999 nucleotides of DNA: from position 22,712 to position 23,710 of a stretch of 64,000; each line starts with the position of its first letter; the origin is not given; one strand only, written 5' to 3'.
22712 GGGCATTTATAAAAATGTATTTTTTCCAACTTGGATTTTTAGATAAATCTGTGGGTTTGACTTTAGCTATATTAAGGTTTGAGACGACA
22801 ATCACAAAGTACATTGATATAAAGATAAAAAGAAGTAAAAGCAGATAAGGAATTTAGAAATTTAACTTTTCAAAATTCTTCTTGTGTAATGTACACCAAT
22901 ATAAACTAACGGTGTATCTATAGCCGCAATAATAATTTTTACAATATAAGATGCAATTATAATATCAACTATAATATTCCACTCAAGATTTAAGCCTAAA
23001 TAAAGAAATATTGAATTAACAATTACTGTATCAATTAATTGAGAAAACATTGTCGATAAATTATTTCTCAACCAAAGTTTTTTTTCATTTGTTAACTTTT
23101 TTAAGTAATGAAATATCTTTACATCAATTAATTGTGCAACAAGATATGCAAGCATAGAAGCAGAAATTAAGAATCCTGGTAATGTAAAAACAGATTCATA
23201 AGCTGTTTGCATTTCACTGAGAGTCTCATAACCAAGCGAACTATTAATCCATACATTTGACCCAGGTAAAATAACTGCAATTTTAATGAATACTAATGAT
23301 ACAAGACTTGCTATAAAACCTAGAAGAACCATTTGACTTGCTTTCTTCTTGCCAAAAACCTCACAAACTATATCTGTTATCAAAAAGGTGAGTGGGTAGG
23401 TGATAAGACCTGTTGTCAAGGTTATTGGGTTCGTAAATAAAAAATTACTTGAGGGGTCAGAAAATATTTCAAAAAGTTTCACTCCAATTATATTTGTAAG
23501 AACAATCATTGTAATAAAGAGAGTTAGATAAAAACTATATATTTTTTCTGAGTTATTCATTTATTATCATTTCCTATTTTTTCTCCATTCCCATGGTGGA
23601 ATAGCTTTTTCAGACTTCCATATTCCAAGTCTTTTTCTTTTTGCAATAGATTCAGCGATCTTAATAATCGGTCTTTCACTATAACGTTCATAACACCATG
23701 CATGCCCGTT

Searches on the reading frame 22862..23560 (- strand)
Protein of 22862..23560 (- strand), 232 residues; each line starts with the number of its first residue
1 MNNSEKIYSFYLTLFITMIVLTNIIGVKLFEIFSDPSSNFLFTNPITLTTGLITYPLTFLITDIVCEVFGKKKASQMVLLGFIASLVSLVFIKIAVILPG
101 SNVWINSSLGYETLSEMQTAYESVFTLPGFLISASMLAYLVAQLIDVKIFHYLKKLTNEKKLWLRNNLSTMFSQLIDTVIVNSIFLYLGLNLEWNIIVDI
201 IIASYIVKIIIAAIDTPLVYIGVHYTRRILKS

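Call 37: search_protein_families(library=pfam, proteins=[window:22862-23560:-], max_evalue=0.01)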
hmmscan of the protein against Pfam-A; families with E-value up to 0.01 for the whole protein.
window:22862-23560:- (232 aa): 1 family
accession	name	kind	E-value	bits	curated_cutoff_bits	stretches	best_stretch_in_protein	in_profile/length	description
PF02592.20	Vut_1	-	1.6e-47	162.1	27.2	1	49-221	1-151/152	Putative vitamin uptake transporter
